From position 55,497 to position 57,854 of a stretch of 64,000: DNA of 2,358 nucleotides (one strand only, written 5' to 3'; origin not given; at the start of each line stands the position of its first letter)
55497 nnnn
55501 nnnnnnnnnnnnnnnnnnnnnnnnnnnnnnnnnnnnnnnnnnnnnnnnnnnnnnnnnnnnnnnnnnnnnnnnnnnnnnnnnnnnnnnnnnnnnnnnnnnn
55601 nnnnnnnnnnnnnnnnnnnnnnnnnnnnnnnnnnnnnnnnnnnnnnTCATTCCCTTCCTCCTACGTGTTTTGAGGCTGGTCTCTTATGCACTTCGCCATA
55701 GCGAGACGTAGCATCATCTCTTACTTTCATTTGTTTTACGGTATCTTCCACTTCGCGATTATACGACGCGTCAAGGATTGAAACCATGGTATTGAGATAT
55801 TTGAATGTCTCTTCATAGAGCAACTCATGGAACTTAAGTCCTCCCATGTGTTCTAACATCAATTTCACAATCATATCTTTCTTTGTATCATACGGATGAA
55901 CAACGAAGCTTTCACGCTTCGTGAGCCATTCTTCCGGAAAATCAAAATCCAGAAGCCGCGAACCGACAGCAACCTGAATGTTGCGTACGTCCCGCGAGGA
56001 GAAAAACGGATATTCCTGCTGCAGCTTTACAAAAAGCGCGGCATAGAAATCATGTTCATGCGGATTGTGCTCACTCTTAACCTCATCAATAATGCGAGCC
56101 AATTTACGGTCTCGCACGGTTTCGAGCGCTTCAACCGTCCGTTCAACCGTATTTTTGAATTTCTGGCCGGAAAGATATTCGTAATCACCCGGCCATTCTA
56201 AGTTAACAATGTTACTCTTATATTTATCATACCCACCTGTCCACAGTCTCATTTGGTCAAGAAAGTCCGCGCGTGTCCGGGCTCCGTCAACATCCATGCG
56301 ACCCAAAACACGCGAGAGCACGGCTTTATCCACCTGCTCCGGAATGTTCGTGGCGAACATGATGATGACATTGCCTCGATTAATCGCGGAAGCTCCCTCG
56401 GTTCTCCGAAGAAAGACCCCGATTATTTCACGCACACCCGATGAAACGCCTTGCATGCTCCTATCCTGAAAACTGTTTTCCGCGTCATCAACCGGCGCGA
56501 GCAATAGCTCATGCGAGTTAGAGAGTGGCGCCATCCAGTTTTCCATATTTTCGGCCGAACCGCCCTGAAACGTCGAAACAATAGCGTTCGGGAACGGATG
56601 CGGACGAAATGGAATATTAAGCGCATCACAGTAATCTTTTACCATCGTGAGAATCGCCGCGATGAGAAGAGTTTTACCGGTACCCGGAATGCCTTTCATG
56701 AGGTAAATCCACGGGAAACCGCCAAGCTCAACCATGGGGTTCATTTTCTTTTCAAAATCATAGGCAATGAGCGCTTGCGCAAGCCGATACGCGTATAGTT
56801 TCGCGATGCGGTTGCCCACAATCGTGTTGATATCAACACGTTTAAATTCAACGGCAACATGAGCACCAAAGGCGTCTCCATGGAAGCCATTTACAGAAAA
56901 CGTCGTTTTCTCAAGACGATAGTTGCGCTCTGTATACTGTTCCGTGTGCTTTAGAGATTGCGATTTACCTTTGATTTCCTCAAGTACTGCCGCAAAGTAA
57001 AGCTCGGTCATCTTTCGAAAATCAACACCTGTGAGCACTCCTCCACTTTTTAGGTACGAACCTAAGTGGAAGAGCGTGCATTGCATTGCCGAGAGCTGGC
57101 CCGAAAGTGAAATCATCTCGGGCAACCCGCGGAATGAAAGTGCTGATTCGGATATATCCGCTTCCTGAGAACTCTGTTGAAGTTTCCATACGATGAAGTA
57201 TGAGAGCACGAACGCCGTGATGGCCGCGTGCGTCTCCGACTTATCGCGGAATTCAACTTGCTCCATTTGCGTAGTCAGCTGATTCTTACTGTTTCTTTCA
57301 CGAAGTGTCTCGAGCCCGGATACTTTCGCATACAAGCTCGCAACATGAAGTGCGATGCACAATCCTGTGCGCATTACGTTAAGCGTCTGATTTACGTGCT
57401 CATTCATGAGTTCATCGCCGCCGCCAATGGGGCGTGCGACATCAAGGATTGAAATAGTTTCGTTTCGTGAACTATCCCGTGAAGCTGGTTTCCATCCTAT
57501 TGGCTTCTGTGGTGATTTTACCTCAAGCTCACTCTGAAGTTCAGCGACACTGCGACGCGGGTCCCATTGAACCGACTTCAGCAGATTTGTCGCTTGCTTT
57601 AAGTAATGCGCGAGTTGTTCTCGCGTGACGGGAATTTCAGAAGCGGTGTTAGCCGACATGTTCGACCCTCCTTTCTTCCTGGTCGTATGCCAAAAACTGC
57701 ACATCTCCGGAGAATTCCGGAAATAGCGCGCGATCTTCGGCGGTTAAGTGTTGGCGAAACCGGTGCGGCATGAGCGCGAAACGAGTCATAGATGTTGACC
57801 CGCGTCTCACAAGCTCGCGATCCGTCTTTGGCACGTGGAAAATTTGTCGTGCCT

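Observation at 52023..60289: GC-rich six-gene translationally coupled operon: coiled-coil protein, two unknowns, classic-clade AAA+ ATPase, two membrane proteins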

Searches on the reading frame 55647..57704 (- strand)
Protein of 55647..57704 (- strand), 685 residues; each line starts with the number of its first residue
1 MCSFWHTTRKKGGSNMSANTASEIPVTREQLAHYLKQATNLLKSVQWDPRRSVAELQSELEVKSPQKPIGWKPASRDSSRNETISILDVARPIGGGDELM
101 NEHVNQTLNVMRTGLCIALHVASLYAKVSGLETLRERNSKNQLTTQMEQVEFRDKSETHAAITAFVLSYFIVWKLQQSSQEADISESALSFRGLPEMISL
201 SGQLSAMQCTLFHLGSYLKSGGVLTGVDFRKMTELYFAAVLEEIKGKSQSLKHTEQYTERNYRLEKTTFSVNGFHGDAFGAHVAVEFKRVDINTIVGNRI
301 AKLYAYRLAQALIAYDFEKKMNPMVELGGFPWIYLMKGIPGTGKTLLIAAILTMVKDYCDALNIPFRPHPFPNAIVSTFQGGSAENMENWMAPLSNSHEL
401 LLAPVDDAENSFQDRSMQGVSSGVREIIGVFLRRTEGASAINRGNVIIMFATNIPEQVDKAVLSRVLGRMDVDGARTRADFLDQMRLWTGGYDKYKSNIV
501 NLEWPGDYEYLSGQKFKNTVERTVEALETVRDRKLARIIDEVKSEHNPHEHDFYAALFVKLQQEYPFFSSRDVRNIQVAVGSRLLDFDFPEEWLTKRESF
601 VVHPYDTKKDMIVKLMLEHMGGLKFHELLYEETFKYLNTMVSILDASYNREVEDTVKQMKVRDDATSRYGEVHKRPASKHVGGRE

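Call 4: search_protein_families(library=pfam, proteins=[window:55647-57704:-], max_evalue=1)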
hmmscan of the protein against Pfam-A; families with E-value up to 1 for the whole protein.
window:55647-57704:- (685 aa): 2 families
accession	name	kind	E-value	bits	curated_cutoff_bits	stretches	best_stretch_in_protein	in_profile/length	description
PF00004.35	AAA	-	2.5e-09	38.1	21.2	1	335-467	2-124/131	ATPase family associated with various cellular activities (AAA)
PF13245.12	AAA_19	-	0.093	13.4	25.1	1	335-400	15-71/134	AAA domain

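Call 5: search_protein_families(library=padloc, proteins=[window:55647-57704:-], max_evalue=1)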
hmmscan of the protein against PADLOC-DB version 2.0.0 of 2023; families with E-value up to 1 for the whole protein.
window:55647-57704:- (685 aa): 2 families
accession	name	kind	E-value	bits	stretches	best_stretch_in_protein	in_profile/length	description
PDLC00915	TRIP13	-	0.014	12.8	1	333-471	65-207/302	TRIP13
PDLC04232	IetA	-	0.022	12.2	1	335-474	120-245/330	-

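Call 6: search_protein_families(library=ncbifam, proteins=[window:55647-57704:-], max_evalue=1)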
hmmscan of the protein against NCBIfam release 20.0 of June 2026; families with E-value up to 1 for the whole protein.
window:55647-57704:- (685 aa): 7 families
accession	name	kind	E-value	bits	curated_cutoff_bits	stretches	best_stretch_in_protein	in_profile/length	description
TIGR01243.1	CDC48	subfamily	0.0011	17.4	802.65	1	334-471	215-338/733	CDC48 family AAA ATPase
TIGR01241.2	FtsH_fam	equivalog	0.0095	14.7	600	1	317-351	180-215/598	ATP-dependent zinc metalloprotease FtsH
NF003069.1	PRK03992.1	subfamily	0.027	13.6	500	0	335-352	169-186/379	proteasome-activating nucleotidase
TIGR03689.1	pup_AAA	equivalog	0.037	12.7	504.75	1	406-474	296-360/512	proteasome ATPase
NF041006.2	cell_div_CdvC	equivalog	0.045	12.7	650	1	284-356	94-159/370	cell division protein CdvC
NF005992.0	PRK08116.1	subfamily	0.11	11.6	189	1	334-402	117-184/269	hypothetical protein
TIGR01242.2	TIGR01242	subfamily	0.15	11.1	500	0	335-464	152-272/362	proteasome-activating nucleotidase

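Call 8: find_homologous_proteins(query=window:55647-57659:-)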
Query window:55647-57659:- (670 aa): 1045 proteins with E <= 0.001 among 8000 candidates; the best 120 are listed.
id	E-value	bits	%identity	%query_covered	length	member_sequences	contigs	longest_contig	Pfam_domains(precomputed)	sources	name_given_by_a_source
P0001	0.0e+0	1518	100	100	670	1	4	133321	PF00004.36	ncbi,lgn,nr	ncbi:MAG: AAA family ATPase [Parcubacteria group bacterium]|nr:AAA family ATPase [Candidatus Wilderm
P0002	5.2e-271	919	62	99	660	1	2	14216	PF00004.36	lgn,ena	-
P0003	1.4e-229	782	54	98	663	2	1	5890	PF00004.36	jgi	-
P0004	4.1e-200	684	49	98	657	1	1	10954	PF00004.36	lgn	-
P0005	3.4e-197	675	47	97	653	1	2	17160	PF00004.36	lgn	-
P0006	1.9e-181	623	44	97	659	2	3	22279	PF00004.36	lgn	-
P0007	4.1e-174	598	45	98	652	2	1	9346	PF00004.36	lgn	-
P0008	1.7e-173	596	43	97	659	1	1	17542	PF00004.36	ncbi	-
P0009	6.8e-172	591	44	97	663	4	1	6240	PF00004.36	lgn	-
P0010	3.3e-171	589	43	99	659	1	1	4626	PF00004.36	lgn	-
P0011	5.5e-170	585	44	96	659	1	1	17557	PF00004.36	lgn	-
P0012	5.5e-170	585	44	97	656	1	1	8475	PF00004.36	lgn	-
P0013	9.1e-169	581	42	98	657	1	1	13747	PF00004.36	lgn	-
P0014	4.8e-168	578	43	97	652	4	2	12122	PF00004.36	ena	-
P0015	4.8e-168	578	43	98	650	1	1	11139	PF00004.36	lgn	-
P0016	5.9e-168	578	44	97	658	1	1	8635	PF00004.36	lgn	-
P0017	9.3e-168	577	44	98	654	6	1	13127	PF00004.36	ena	-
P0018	2.6e-167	576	43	98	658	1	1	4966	PF00004.36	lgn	-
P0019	2.5e-165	569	42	98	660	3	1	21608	PF00004.36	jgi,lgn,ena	-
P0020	4.2e-165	569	42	98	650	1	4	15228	PF00004.36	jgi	jgi:hypothetical protein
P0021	4.6e-164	565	42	97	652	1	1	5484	PF00004.36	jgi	jgi:hypothetical protein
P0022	5.9e-164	565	41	99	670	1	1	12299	PF00004.36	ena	-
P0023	1.3e-163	564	42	99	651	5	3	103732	PF00004.36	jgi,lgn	jgi:hypothetical protein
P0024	2.5e-163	563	42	97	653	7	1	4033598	PF00004.36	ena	-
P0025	3.2e-163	562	42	97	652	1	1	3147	PF00004.36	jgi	jgi:hypothetical protein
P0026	4.4e-163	562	42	97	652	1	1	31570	PF00004.36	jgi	jgi:hypothetical protein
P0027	5.0e-163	562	41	97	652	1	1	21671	PF00004.36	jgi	jgi:hypothetical protein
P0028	6.1e-163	562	41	97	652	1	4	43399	PF00004.36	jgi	jgi:hypothetical protein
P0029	1.2e-162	561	42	99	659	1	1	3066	PF00004.36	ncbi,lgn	-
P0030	1.0e-161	558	42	97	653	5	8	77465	PF00004.36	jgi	jgi:hypothetical protein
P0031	1.0e-161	558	42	99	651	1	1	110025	PF00004.36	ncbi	-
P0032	1.9e-161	557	42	97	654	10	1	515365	PF00004.36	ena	-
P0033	2.1e-161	556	43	97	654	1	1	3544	PF00004.36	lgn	-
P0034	2.9e-161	556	43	96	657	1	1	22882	PF00004.36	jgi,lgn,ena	-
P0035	1.3e-160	554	42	97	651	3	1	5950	PF00004.36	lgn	-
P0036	1.6e-160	554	42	99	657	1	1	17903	PF00004.36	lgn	-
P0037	2.1e-160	553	42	98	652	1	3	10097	PF00004.36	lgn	-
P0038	1.9e-159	550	42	97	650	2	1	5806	PF00004.36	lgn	-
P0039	2.0e-159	550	42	99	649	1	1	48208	PF00004.36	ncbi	-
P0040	3.6e-159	549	41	96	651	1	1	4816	PF00004.36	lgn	-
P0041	4.2e-159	549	41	97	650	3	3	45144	PF00004.36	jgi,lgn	jgi:hypothetical protein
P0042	1.0e-158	548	41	99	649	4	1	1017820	PF00004.36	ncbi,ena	-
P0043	1.6e-157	544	42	98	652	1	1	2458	PF00004.36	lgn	-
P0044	2.4e-157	543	42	97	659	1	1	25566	PF00004.36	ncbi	-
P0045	3.2e-157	543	41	97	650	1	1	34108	PF00004.36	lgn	-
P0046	7.8e-157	541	42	96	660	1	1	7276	PF00004.36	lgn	-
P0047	9.6e-157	541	41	97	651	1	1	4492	PF00004.36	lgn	-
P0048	1.5e-156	540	42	97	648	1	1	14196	PF00004.36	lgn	-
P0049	2.1e-156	540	41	96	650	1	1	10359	PF00004.36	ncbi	-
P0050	4.0e-156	539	43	97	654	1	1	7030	PF00004.36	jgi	jgi:hypothetical protein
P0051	9.6e-156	538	43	97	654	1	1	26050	PF00004.36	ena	-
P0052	1.1e-155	538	41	97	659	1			PF00004.36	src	-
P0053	1.8e-155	537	42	97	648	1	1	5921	PF00004.36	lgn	-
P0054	1.8e-155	537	41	97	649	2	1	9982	PF00004.36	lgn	-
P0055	7.1e-155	535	43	97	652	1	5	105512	PF00004.36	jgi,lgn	jgi:hypothetical protein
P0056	1.4e-154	534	40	96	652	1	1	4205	PF00004.36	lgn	-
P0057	2.8e-154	533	40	98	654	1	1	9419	PF00004.36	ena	-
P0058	7.9e-154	531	42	97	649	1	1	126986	PF00004.36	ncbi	-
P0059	8.2e-154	531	41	96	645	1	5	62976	PF00004.36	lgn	-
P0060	8.3e-154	531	41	97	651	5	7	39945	PF00004.36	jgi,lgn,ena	-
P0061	1.4e-153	531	41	97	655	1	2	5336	PF00004.36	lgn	-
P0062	3.2e-153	529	40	96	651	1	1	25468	PF00004.36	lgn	-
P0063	1.2e-152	528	42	93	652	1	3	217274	PF00004.36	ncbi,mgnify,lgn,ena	ncbi:MAG: AAA family ATPase [Patescibacteria group bacterium]|mgnify:CR=1 FL=1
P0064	1.6e-152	527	40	97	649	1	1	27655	PF00004.36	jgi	jgi:hypothetical protein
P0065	8.1e-152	525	39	97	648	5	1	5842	PF00004.36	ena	-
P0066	8.6e-152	525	40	97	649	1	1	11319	PF00004.36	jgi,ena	-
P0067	2.3e-151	523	40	97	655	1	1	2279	PF00004.36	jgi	-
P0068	7.6e-151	522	45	86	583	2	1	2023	PF00004.36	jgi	jgi:hypothetical protein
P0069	8.6e-151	521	41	96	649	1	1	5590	PF00004.36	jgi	jgi:hypothetical protein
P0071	3.2e-150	520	39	97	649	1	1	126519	PF00004.36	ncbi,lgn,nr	ncbi:MAG: AAA family ATPase [Candidatus Buchananbacteria bacterium]|nr:AAA family ATPase [Candidatus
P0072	3.9e-150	519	40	98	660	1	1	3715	PF00004.36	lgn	-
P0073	1.0e-149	518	40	97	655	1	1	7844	PF00004.36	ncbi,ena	-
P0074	1.4e-149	517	40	97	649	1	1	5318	PF00004.36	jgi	-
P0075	1.6e-149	517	41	99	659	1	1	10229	PF00004.36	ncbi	-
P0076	2.2e-149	517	39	97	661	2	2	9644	PF00004.36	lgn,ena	-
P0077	2.7e-149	516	40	97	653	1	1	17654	PF00004.36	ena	-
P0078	2.8e-149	516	39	97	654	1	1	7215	PF00004.36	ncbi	-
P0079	3.2e-149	516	43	84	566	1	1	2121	PF00004.36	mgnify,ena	mgnify:FL=1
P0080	9.0e-149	515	39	97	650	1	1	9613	PF00004.36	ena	-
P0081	9.1e-149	515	40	98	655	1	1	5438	PF00004.36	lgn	-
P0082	9.4e-149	515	43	97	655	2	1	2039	PF00004.36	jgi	-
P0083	1.2e-148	514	41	97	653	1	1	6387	PF00004.36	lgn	-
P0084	1.4e-148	514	40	97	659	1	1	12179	PF00004.36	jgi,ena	-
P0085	4.3e-148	513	40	98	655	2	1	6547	PF00004.36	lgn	-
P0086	5.2e-148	512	39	98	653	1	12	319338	PF00004.36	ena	-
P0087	6.8e-148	512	40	96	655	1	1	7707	PF00004.36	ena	-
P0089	1.1e-147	511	38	98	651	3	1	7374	PF00004.36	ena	-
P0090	1.3e-147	511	41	97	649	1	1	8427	PF00004.36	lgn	-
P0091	1.5e-147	511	41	99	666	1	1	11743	PF00004.36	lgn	-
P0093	6.3e-147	509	40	97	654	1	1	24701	PF00004.36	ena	-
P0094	7.8e-147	508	40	97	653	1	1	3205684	PF00004.36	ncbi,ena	-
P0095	1.1e-146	508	39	96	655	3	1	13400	PF00004.36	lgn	-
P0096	1.3e-146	508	40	97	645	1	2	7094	PF00004.36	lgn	-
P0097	1.8e-146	507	44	83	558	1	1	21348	PF00004.36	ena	-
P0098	1.9e-146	507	39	96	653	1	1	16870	PF00004.36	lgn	-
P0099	2.1e-146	507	40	97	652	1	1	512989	PF00004.36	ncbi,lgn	-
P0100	5.9e-146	505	40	98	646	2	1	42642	PF00004.36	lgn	-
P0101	7.5e-146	505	40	97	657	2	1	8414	PF00004.36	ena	-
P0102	1.3e-145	504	40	97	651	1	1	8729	PF00004.36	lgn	-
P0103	1.6e-145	504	40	99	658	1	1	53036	PF00004.36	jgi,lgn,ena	-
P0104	1.7e-145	504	39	97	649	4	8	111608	PF00004.36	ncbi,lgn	-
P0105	2.3e-145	503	41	97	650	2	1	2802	PF00004.36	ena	-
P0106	2.4e-145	503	39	97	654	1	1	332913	PF00004.36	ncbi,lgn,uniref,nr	ncbi:AAA family ATPase [Ulvibacter antarcticus]|uniref:ATPase family protein associated with various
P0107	3.0e-145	503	39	96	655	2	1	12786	PF00004.36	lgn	-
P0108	3.5e-145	503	40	98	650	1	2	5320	PF00004.36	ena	-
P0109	3.8e-145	503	39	100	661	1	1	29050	PF00004.36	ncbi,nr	ncbi:MAG: AAA family ATPase [Candidatus Doudnabacteria bacterium]|nr:AAA family ATPase [Candidatus D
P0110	6.8e-145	502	40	97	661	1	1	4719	PF00004.36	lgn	-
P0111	8.3e-145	502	39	97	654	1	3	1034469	PF00004.36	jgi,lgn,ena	-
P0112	1.1e-144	501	39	97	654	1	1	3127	PF00004.36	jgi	jgi:AAA+ superfamily predicted ATPase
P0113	1.2e-144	501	39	97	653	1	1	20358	PF00004.36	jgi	jgi:hypothetical protein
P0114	1.2e-144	501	40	97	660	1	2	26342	PF00004.36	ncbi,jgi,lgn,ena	-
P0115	1.3e-144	501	39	96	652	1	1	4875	PF00004.36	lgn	-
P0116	2.1e-144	500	43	85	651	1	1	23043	PF00004.36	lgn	-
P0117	2.3e-144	500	39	97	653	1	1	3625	PF00004.36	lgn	-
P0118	3.1e-144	500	38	97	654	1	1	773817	PF00004.36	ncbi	-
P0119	3.3e-144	500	40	97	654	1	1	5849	PF00004.36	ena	-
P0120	3.3e-144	500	40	96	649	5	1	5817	PF00004.36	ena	-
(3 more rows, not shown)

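Call 9: find_encoding_contigs(protein=P0106, flank=10000, max_places=2)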
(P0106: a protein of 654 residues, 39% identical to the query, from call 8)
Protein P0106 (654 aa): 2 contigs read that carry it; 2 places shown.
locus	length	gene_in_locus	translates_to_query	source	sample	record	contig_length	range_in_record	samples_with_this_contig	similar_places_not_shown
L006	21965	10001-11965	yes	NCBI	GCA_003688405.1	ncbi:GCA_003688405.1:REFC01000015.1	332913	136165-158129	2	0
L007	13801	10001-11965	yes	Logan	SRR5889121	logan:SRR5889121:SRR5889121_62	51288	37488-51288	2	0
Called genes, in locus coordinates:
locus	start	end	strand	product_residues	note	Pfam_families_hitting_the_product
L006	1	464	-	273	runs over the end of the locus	-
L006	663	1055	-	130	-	PF02472:ExbD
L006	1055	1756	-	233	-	PF01618:MotA_ExbB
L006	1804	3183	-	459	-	PF03600:CitMHS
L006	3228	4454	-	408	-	PF02812:ELFV_dehydrog_N, PF00208:ELFV_dehydrog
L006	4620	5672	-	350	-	PF03702:AnmK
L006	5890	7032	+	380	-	PF02771:Acyl-CoA_dh_N, PF02770:Acyl-CoA_dh_M, PF00441:Acyl-CoA_dh_1, PF22924:ACOX_C_alpha1 (faint), PF08028:Acyl-CoA_dh_2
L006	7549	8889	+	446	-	-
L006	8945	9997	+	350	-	-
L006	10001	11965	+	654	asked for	PF00004:AAA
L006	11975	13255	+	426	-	PF20343:DUF6638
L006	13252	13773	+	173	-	-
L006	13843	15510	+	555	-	-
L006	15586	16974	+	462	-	PF01839:FG-GAP (faint), PF13517:FG-GAP_3, PF18962:Por_Secre_tail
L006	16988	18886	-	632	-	PF14121:Porin_10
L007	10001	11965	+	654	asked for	PF00004:AAA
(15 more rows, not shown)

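Call 10: find_encoding_contigs(protein=P0024, flank=10000, max_places=2)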
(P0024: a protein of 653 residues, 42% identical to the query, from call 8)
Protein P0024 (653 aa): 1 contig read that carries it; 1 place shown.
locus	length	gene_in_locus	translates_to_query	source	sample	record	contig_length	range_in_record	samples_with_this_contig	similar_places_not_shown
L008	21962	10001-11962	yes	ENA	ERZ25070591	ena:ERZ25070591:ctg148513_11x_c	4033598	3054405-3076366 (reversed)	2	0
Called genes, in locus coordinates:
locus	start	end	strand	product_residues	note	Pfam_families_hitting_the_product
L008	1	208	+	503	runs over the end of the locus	PF00478:IMPDH, PF03060:NMO (faint), PF00571:CBS, PF01070:FMN_dh (weak)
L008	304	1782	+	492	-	PF18998:Flg_new_2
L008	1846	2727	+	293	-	PF00480:ROK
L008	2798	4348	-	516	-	PF00082:Peptidase_S8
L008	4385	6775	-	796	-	PF17874:TPR_MalT (faint), PF00515:TPR_1 (faint), PF07719:TPR_2 (faint), PF13181:TPR_8 (faint), PF13424:TPR_12 (faint)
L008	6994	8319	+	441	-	-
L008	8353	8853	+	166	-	-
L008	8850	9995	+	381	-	-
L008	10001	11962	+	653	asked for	PF00004:AAA (weak)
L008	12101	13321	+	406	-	PF20343:DUF6638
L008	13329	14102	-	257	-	PF00583:Acetyltransf_1 (weak), PF13508:Acetyltransf_7 (weak)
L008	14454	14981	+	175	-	PF02482:Ribosomal_S30AE, PF16321:Ribosom_S30AE_C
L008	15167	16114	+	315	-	PF00294:PfkB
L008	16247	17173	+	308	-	PF14684:Tricorn_C1, PF03572:Peptidase_S41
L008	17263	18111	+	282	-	PF00753:Lactamase_B, PF19583:ODP (weak), PF23023:Anti-Pycsar_Apyc1 (weak), PF12706:Lactamase_B_2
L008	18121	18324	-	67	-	-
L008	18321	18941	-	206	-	PF00300:His_Phos_1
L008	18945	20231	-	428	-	PF14821:Thr_synth_N, PF00291:PALP, PF24857:THR4_C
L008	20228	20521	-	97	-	-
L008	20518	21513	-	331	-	PF03447:NAD_binding_3, PF00742:Homoserine_dh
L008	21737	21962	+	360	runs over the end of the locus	PF01926:MMR_HSR1, PF02421:FeoB_N, PF06071:YchF-GTPase_C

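Call 11: find_encoding_contigs(protein=P0094, flank=10000, max_places=2)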
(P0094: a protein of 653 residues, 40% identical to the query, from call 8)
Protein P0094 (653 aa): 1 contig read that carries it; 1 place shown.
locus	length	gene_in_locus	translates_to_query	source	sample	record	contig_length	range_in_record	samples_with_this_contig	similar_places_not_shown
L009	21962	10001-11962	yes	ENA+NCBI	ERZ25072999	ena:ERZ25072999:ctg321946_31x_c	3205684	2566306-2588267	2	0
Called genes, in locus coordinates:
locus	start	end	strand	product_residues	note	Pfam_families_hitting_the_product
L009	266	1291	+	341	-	PF03215:Rad17 (weak), PF05496:RuvB_N, PF00004:AAA, PF07728:AAA_5 (faint), PF17864:AAA_lid_4, PF05491:WHD_RuvB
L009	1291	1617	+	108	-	-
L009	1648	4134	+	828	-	PF02837:Glyco_hydro_2_N, PF22666:Glyco_hydro_2_N2, PF00703:Glyco_hydro_2, PF02836:Glyco_hydro_2_C, PF13287:Fn3_assoc, PF13290:CHB_HEX_C_1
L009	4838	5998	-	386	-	PF01263:Aldose_epim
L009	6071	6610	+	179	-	PF18306:LDcluster4, PF03641:Lysine_decarbox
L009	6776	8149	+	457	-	-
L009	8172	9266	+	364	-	-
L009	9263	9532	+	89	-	-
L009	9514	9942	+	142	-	-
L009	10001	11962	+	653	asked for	PF00004:AAA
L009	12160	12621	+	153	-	PF01797:Y1_Tnp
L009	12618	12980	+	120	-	-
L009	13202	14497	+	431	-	PF20343:DUF6638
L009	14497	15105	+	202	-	-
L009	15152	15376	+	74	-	-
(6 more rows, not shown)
